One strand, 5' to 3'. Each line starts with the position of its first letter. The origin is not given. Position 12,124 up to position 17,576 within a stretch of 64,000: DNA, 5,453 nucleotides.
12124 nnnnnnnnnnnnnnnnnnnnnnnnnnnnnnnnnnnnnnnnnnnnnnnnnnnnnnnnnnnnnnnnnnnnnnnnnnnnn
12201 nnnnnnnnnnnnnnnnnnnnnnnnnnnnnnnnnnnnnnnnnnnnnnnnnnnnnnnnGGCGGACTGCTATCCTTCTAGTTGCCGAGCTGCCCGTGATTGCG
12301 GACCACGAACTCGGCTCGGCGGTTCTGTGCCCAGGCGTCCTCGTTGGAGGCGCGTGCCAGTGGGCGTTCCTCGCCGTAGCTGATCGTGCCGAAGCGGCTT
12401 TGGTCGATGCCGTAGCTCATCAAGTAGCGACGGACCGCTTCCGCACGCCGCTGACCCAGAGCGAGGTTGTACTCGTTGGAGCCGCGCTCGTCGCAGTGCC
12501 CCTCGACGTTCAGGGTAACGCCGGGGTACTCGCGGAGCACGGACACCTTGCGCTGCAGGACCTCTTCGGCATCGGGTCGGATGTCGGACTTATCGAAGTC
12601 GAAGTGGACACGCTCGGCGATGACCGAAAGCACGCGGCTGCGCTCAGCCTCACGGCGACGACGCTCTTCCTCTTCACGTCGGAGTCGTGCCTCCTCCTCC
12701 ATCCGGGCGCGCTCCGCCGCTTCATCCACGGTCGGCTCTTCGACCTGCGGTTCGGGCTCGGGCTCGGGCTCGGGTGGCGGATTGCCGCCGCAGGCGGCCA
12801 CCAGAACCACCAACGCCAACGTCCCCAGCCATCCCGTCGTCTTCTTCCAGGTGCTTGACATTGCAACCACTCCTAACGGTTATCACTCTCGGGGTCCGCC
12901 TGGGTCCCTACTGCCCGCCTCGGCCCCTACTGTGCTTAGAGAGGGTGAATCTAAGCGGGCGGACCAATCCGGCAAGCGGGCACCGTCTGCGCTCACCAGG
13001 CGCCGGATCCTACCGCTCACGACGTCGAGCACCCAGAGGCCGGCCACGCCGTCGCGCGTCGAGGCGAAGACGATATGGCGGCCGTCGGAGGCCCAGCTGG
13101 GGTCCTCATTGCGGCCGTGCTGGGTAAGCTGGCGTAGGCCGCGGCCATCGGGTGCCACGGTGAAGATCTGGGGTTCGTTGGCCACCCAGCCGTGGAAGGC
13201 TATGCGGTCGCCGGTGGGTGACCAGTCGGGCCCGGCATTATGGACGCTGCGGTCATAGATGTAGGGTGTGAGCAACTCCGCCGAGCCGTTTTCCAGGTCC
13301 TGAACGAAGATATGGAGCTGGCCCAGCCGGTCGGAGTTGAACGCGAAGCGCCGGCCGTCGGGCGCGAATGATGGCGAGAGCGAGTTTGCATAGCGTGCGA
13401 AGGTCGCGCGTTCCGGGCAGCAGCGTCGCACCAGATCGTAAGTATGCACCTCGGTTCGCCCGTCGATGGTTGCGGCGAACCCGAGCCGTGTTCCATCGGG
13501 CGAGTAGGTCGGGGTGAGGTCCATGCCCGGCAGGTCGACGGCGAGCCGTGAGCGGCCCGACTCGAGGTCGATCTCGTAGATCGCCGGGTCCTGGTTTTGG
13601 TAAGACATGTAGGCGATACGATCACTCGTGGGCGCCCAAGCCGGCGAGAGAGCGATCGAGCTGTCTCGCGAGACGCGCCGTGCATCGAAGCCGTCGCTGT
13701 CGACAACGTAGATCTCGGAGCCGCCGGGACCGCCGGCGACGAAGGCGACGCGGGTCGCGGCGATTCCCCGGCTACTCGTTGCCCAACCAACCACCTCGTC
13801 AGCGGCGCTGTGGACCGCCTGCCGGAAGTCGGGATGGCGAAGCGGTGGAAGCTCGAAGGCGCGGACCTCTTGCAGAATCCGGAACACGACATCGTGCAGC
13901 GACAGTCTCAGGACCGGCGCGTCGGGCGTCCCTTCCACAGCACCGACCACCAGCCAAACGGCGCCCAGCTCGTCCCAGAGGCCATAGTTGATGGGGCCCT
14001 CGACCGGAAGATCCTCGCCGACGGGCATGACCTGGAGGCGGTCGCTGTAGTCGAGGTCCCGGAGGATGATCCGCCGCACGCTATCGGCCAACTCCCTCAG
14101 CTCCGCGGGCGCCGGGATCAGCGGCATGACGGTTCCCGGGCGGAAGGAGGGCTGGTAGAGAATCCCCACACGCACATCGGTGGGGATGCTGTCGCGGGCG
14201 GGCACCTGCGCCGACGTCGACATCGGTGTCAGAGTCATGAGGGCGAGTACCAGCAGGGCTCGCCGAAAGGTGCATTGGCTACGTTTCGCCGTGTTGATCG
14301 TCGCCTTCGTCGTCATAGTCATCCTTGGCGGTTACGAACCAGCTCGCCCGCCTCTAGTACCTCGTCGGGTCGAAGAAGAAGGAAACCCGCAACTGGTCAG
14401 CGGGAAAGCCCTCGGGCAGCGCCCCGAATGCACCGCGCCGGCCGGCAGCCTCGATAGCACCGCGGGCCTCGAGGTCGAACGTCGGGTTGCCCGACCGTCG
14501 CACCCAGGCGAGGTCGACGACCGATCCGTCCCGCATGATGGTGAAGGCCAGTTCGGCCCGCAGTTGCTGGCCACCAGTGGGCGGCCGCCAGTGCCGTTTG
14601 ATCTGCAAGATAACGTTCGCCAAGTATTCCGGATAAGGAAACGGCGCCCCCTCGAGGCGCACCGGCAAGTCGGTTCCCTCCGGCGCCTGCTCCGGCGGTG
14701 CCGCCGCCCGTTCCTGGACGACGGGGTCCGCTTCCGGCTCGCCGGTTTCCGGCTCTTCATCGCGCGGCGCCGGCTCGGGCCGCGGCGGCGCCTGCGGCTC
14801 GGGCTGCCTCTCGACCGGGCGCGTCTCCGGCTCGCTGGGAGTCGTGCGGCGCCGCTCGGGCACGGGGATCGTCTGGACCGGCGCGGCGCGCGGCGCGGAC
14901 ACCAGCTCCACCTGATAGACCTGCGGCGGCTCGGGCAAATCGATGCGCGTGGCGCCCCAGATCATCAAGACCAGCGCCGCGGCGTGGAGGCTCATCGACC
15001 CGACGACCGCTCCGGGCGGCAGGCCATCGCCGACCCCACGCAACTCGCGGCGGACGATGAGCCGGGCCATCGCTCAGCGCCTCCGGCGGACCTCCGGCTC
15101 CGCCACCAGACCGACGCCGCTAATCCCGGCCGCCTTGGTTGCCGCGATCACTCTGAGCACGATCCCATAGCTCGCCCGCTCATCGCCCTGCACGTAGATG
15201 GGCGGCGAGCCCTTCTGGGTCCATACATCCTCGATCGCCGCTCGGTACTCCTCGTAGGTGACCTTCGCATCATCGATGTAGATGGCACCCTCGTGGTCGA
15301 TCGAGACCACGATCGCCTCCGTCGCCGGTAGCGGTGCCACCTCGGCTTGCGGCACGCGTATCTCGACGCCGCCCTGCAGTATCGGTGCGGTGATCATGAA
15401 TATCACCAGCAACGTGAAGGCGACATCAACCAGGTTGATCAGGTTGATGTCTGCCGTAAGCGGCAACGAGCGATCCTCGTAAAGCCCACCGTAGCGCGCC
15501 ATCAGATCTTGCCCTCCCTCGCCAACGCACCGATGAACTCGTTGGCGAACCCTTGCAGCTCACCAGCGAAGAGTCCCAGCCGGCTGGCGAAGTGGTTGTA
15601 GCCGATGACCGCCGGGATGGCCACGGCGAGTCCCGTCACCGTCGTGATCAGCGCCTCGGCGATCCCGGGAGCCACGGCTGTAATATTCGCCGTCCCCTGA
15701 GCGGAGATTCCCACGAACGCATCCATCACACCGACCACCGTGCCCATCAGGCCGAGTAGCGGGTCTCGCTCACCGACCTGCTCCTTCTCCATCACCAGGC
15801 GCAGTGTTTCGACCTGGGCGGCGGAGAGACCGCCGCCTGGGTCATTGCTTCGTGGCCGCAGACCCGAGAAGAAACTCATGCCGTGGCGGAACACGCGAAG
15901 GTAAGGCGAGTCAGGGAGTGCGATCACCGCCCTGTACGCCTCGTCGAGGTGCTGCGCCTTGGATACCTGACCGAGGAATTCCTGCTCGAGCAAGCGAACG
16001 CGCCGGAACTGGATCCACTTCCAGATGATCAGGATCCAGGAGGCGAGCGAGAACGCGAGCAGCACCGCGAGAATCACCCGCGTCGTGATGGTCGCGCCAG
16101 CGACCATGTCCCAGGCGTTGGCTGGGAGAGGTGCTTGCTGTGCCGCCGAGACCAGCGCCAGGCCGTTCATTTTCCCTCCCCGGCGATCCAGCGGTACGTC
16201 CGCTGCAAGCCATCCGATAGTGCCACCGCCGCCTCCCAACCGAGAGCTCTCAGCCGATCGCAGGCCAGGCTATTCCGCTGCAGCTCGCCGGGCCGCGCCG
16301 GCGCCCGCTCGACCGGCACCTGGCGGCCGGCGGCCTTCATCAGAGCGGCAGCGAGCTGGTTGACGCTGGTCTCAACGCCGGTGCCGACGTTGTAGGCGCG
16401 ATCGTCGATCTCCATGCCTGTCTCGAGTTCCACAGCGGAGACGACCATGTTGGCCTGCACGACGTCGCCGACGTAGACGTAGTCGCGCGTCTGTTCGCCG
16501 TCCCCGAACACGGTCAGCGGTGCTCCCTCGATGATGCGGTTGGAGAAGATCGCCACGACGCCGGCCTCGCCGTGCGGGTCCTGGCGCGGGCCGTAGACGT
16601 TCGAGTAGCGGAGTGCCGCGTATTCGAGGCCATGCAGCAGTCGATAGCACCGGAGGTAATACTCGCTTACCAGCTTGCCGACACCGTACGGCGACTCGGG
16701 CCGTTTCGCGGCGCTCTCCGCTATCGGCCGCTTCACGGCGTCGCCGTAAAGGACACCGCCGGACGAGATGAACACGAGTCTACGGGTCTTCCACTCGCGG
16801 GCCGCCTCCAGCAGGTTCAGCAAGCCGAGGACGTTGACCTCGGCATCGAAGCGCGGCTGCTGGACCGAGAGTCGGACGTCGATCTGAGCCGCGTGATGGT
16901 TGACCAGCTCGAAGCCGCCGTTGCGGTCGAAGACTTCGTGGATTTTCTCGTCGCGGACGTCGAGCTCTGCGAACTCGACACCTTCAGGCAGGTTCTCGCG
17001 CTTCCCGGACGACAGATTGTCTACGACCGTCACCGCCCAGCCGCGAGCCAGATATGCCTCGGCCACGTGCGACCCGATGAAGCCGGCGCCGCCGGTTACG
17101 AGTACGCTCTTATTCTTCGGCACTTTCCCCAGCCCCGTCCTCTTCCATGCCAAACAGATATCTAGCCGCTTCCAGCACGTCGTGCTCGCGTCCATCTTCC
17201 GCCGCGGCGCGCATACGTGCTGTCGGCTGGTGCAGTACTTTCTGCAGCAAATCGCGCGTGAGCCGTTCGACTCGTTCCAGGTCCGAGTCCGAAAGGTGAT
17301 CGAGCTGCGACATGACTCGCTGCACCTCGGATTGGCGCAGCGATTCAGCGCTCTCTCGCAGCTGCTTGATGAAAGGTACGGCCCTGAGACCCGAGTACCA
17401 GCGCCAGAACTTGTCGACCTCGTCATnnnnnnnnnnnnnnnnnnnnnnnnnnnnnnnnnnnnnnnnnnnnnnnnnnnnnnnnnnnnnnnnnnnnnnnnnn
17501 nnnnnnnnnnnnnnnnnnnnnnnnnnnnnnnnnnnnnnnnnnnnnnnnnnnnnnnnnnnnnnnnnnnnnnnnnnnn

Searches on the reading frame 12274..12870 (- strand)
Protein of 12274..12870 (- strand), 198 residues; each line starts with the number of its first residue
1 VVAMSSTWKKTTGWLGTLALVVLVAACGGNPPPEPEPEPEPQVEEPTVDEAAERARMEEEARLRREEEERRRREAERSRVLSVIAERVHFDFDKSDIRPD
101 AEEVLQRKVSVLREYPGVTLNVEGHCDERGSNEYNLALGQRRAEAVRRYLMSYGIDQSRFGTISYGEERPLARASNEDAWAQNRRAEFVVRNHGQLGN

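Call 7: search_protein_families(library=pfam, proteins=[window:12274-12870:-])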
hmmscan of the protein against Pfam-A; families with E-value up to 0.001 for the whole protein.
window:12274-12870:- (198 aa): 2 families
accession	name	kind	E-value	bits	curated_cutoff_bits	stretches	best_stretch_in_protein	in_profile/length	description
PF00691.25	OmpA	-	2.7e-21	76.2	27.2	1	90-184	2-98/98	OmpA family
PF05359.17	DUF748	-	0.00056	18.5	50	0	86-129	879-922/1037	Domain of Unknown Function (DUF748)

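Call 44: search_dna_similar(query=window:12274-12870:-, collection=plasmids, mode=protein, max_rows=60, rows=spread, max_evalue=1e-8)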
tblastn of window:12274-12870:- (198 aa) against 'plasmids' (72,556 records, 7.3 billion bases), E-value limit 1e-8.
Records with a match: 462; places in all: 517; records where one place covers at least 80% of the query: 0.
Best place of each record, by identity: <60% 462.
By first word of the organism name: Ralstonia 130; Sinorhizobium 47; Vibrio 47; Bacteroides 29; Leisingera 17; Burkholderia 14; Acinetobacter 10; Paraburkholderia 8; Escherichia 8; Pseudomonas 7; and 57 more.
By predicted mobility (MOB-suite, as given by PLSDB): non-mobilizable 219; mobilizable 139; conjugative 104.
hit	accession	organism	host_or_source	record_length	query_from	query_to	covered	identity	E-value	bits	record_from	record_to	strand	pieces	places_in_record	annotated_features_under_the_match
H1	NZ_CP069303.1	Shinella sp. PSBB067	monoisolate,Minnesota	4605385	84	194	56%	50.5%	4e-22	100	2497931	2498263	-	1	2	none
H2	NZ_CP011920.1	Burkholderia cenocepacia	Homo sapiens,sputum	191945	82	191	56%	44.1%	5e-25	108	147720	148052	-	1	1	pal: peptidoglycan-associated lipoprotein Pal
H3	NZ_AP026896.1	Aeromonas caviae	Microbe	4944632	88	189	52%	46.1%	6e-23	102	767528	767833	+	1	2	none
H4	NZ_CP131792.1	Pseudomonas aeruginosa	Homo sapiens,culture,blood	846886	89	188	51%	46.0%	2e-21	98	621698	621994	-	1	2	pal: peptidoglycan-associated lipoprotein Pal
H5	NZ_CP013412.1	Burkholderia thailandensis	environmental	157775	82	191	56%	41.4%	2e-23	103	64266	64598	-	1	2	pal: peptidoglycan-associated lipoprotein Pal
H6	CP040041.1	Acinetobacter baumannii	Homo sapiens,blood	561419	82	188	54%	40.7%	1e-20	96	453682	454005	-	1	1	pal: peptidoglycan-associated lipoprotein Pal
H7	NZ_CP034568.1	Vibrio parahaemolyticus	seawater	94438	80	189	56%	39.1%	1e-11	70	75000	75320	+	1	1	OmpA family protein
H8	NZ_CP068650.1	Vibrio parahaemolyticus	Penaeus vannamei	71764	82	189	55%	38.9%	5e-11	68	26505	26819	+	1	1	OmpA family protein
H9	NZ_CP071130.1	Caballeronia sp. M1242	Homo sapiens,ETA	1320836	86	190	53%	38.9%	1e-14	79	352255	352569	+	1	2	none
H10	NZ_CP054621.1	Azospirillum oryzae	cell culture,soil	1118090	88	191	53%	38.5%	1e-12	72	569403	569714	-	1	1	record has no annotation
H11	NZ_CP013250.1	Vibrio parahaemolyticus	Crab Marinated in Soy Sauce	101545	80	189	56%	36.4%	2e-9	64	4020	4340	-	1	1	OmpA family protein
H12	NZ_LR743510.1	Methylobacterium bullatum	-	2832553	88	197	56%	35.5%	2e-13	75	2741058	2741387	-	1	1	none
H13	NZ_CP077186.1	Fusobacterium animalis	Homo sapiens,resected colorectal tumor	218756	80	190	56%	35.1%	5e-14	77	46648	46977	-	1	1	OmpA family protein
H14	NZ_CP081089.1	Leisingera caerulea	-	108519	91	192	52%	37.5%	2e-11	69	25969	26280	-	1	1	OmpA family protein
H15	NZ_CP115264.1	Pseudomonas aeruginosa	Homo sapiens,culture samples from human ...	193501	83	190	55%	35.2%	6e-15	79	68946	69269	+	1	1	OmpA family protein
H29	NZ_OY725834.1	Parabacteroides distasonis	-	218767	84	189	54%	32.1%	4e-10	66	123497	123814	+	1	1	OmpA family protein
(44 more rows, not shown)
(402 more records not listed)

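Call 45: get_annotated_region(hit=H29, flank=20000)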
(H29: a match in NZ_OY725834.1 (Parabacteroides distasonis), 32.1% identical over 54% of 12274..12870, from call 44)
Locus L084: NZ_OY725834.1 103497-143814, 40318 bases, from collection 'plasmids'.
description: Parabacteroides distasonis strain Parabacteroides distasonis TSDC17.2-1.1 plasmid 89, complete sequence
organism: Parabacteroides distasonis (NCBI taxid 823)
taxonomy: Bacteria; Bacteroidota; Bacteroidia; Bacteroidales; Tannerellaceae; Parabacteroides; Parabacteroides distasonis
host: -; source: -; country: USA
typing (MOB-suite, as given by PLSDB): non-mobilizable
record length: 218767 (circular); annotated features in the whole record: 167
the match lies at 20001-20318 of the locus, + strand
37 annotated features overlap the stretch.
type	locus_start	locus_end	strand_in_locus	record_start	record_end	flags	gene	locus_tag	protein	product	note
CDS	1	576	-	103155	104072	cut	-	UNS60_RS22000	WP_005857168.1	AraC family transcriptional regulator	-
CDS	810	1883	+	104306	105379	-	-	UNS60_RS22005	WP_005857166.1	alpha/beta hydrolase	-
CDS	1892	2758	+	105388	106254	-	-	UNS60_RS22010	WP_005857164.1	DUF3737 family protein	-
CDS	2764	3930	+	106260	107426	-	-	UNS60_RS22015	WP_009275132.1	MalY/PatB family protein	GO:0009086 - methionine biosynthetic process [Evidence IEA]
CDS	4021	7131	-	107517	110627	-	-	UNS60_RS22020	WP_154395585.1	glycoside hydrolase family 2 TIM barrel-domain containing protein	GO:0005975 - carbohydrate metabolic process [Evidence IEA]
CDS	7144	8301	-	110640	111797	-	-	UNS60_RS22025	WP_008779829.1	MFS transporter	GO:0055085 - transmembrane transport [Evidence IEA]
CDS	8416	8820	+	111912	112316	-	-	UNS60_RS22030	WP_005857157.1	HsmA family protein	-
CDS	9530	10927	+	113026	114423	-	-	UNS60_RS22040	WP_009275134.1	thiamine pyrophosphate-dependent enzyme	-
CDS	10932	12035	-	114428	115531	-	-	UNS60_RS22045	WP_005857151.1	Gfo/Idh/MocA family oxidoreductase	-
CDS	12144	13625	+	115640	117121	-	proS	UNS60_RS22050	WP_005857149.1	proline--tRNA ligase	GO:0006433 - prolyl-tRNA aminoacylation [Evidence IEA]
CDS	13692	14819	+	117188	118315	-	-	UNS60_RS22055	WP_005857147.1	helix-turn-helix domain-containing protein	-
CDS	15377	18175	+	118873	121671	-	-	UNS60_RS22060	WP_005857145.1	response regulator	GO:0000160 - phosphorelay signal transduction system [Evidence IEA]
CDS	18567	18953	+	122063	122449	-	-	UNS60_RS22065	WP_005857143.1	hypothetical protein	-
CDS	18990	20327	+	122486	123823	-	-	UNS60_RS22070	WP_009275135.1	OmpA family protein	-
CDS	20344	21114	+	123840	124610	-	-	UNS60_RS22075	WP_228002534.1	hypothetical protein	-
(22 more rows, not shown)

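Call 49: get_annotated_region(hit=H4, flank=20000)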
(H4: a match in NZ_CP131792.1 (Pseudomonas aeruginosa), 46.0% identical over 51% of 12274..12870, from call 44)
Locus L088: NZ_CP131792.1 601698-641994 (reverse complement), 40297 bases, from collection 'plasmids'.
description: Pseudomonas aeruginosa strain 2014S05-249 plasmid p2014S05-249-1, complete sequence
organism: Pseudomonas aeruginosa (NCBI taxid 287)
taxonomy: Bacteria; Pseudomonadota; Gammaproteobacteria; Pseudomonadales; Pseudomonadaceae; Pseudomonas; Pseudomonas aeruginosa
host: -; source: Homo sapiens,culture,blood; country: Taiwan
typing (MOB-suite, as given by PLSDB): conjugative; replicon rep_cluster_322; relaxase MOBH; mating-pair formation MPF_G
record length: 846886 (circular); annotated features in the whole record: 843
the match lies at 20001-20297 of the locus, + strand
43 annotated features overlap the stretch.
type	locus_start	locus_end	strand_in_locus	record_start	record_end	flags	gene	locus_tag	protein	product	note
CDS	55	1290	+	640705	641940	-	-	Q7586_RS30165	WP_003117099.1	YihY family inner membrane protein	GO:0008150 - biological_process [Evidence IEA]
CDS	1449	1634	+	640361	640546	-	-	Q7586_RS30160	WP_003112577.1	hypothetical protein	-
CDS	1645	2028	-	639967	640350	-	-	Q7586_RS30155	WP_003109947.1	hypothetical protein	-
CDS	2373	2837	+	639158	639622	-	-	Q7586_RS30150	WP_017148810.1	TlpA disulfide reductase family protein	-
CDS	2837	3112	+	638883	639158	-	-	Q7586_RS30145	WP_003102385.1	acylphosphatase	-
CDS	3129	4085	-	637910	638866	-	-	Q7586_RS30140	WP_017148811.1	hypothetical protein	-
CDS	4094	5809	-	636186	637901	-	-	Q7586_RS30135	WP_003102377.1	proline--tRNA ligase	GO:0006433 - prolyl-tRNA aminoacylation [Evidence IEA]; GO:0006418 - tRNA aminoacylation for protein translation ...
CDS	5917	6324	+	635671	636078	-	-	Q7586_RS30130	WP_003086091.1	PaaI family thioesterase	-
CDS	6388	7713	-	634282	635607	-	-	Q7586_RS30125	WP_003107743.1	OprD family outer membrane porin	GO:0015802 - basic amino acid transport [Evidence IEA]; GO:0006811 - monoatomic ion transport [Evidence IEA]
CDS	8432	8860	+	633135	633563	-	-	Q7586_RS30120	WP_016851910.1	HIT domain-containing protein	-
CDS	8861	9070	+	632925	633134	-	-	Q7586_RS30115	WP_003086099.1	SlyX family protein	-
CDS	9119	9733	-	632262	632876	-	-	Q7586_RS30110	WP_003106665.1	cold-shock protein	-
CDS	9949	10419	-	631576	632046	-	-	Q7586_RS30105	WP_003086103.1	Dps family protein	-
CDS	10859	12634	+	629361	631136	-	aspS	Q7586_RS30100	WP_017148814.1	aspartate--tRNA ligase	GO:0006418 - tRNA aminoacylation for protein translation [Evidence IEA]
CDS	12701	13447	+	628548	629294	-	-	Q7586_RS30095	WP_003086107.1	YebC/PmpR family DNA-binding transcriptional regulator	-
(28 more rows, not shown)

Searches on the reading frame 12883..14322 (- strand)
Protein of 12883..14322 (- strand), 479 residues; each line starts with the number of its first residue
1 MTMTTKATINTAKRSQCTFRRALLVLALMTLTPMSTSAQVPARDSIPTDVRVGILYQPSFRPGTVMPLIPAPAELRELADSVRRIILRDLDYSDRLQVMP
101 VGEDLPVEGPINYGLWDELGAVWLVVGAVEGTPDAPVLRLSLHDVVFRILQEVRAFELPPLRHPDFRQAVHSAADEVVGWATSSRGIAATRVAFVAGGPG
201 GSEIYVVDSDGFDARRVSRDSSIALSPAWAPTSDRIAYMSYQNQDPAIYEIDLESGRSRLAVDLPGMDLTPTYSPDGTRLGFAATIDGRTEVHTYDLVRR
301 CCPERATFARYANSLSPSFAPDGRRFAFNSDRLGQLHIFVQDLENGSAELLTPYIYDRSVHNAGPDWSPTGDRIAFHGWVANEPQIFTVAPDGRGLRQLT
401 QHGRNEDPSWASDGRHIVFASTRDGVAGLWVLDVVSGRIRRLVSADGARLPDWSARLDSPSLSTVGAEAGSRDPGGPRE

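Call 8: search_protein_families(library=pfam, proteins=[window:12883-14322:-])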
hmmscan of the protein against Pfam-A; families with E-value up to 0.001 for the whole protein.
window:12883-14322:- (479 aa): 3 families
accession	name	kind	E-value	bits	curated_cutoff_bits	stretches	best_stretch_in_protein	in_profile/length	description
PF07676.18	PD40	-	3.8e-30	103.6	20.9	2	397-431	2-38/38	WD40-like Beta Propeller Repeat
PF04052.18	TolB_N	-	0.00026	21.5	22.4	1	72-146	24-101/106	TolB amino-terminal domain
PF25174.1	Beta-prop_THOC3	-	0.0005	19.6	305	0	228-331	53-149/272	THOC3 beta-propeller domain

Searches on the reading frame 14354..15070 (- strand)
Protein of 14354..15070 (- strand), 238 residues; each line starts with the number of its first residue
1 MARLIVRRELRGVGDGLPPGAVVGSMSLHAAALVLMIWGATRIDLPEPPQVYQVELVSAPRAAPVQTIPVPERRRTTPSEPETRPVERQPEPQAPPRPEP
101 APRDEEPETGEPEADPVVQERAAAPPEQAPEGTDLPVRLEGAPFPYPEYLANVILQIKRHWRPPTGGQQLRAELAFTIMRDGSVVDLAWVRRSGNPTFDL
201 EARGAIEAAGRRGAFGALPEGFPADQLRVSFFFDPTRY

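Call 8: search_protein_families(library=pfam, proteins=[window:14354-15070:-])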
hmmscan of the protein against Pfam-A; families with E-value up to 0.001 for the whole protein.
window:14354-15070:- (238 aa): 1 family
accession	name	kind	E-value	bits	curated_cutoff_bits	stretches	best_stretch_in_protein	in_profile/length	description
PF13103.11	TonB_2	-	2.5e-11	44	22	1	146-219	1-72/85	TonB C terminal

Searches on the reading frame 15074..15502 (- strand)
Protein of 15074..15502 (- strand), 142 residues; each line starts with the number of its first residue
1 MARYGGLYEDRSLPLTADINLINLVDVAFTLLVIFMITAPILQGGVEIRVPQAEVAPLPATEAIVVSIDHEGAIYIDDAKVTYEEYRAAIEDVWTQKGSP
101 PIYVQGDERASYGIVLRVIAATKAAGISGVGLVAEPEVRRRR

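Call 8: search_protein_families(library=pfam, proteins=[window:15074-15502:-])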
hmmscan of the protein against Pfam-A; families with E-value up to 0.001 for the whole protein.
window:15074-15502:- (142 aa): 1 family
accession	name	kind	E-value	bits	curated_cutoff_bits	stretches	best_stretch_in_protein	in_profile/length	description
PF02472.21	ExbD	-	1.7e-25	90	25.4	1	16-136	5-127/128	Biopolymer transport protein ExbD/TolR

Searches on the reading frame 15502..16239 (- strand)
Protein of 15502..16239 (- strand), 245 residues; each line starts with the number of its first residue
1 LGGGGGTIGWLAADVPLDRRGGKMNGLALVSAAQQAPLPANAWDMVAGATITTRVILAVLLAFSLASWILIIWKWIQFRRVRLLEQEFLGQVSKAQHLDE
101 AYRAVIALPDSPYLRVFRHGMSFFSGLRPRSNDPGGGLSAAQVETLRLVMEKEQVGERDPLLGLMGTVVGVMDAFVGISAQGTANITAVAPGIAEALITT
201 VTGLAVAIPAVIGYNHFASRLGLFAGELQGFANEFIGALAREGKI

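Call 8: search_protein_families(library=pfam, proteins=[window:15502-16239:-])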
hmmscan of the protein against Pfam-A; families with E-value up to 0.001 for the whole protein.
window:15502-16239:- (245 aa): 1 family
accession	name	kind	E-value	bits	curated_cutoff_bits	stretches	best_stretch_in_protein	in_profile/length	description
PF01618.21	MotA_ExbB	-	4.5e-22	78.6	22.9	1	154-221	51-118/127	MotA/TolQ/ExbB proton channel family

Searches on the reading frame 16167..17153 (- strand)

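Call 63: search_protein_families(library=ncbifam, proteins=[window:16167-17153:-], max_evalue=0.00001)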
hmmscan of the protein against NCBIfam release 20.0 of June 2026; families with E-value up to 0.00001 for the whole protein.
window:16167-17153:- (328 aa): 29 families (the best 25 are shown)
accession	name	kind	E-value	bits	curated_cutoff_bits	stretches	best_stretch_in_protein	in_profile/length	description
TIGR01179.1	galE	equivalog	4.7e-51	173.6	262.3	1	17-323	2-325/332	UDP-glucose 4-epimerase GalE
TIGR01181.1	dTDP_gluc_dehyt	equivalog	7.4e-47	160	365.1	1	17-323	2-311/321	dTDP-glucose 4,6-dehydratase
TIGR04180.1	EDH_00030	hypoth_equivalog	1.7e-34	119.2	475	1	17-302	1-285/297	NAD-dependent 4,6-dehydratase LegB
NF007956.0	PRK10675.1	subfamily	1.8e-33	116.1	394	1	16-323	2-329/338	UDP-glucose 4-epimerase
TIGR02197.1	heptose_epim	equivalog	1.1e-32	113.5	274.6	1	17-283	1-268/316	ADP-glyceromanno-heptose 6-epimerase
NF011728.1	PRK15181.1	equivalog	1.3e-31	109.9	760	1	14-269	15-276/348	Vi polysaccharide biosynthesis UDP-N-acetylglucosaminuronic acid C-4 epimerase TviC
NF047922.1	GDPFucSynFcl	equivalog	2.1e-24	86.5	500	1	107-323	81-301/308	GDP-L-fucose synthase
NF007490.0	PRK10084.1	subfamily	5.3e-23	81.6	649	1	17-323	3-334/361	dTDP-glucose 4,6-dehydratase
NF007582.0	PRK10217.1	equivalog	9.4e-23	80.9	698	1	15-323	2-331/355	dTDP-glucose 4,6-dehydratase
NF008360.0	PRK11150.1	equivalog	1.8e-19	70.1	452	1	17-277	2-256/310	ADP-glyceromanno-heptose 6-epimerase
NF042422.1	oxyalk_red_OleD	equivalog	4.6e-17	62.4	580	1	17-278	3-253/329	2-alkyl-3-oxoalkanoate reductase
NF043036.1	ErythonDh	equivalog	1.1e-16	61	325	1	17-279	3-270/321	D-erythronate dehydrogenase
TIGR03466.1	HpnA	hypoth_equivalog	4.6e-15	55.3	367.65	1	16-148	2-130/327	hopanoid-associated sugar epimerase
TIGR02622.1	CDP_4_6_dhtase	equivalog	9.3e-14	51.3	278.45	1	13-323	3-330/352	CDP-glucose 4,6-dehydratase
NF042423.1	oxyalk_red_Shew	equivalog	1.3e-13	50.7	580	1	14-273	8-255/331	2-alkyl-3-oxoalkanoate reductase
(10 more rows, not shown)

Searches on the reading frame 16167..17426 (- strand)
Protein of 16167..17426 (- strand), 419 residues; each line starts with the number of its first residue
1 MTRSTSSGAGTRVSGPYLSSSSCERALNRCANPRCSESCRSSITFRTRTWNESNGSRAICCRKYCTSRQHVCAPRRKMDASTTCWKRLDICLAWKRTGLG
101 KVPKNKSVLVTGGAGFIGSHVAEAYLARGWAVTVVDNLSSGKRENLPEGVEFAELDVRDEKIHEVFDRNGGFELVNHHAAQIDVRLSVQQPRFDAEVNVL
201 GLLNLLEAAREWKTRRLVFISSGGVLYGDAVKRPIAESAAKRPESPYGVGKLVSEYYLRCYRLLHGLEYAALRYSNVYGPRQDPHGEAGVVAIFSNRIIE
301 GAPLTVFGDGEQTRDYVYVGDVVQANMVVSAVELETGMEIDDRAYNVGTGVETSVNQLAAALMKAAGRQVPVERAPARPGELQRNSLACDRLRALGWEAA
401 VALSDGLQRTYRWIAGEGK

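Call 8: search_protein_families(library=pfam, proteins=[window:16167-17426:-])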
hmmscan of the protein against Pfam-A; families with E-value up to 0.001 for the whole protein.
window:16167-17426:- (419 aa): 8 families
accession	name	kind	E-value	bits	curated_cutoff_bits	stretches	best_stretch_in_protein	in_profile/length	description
PF01370.27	Epimerase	-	6.3e-55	186.6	20.9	1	108-331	1-226/240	NAD dependent epimerase/dehydratase family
PF16363.11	GDP_Man_Dehyd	-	5.8e-50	171.1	27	1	109-409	1-331/332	GDP-mannose 4,6 dehydratase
PF01073.25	3Beta_HSD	-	4.3e-18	65.8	22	1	109-368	1-270/280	3-beta hydroxysteroid dehydrogenase/isomerase family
PF04321.23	RmlD_sub_bind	-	8.8e-15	55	27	1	107-370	2-235/287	RmlD substrate binding domain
PF02719.21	Polysacc_synt_2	-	1.5e-13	51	20.2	1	108-385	1-271/293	Polysaccharide biosynthesis protein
PF07993.18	NAD_binding_4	-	9.4e-09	35.2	20.1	1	172-331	89-257/258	Male sterility protein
PF13460.12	NAD_binding_10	-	9.1e-06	26.1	27.2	1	112-275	1-144/184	NAD(P)H-binding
PF05368.20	NmrA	-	0.00026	21.1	27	0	105-219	2-104/298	NmrA-like family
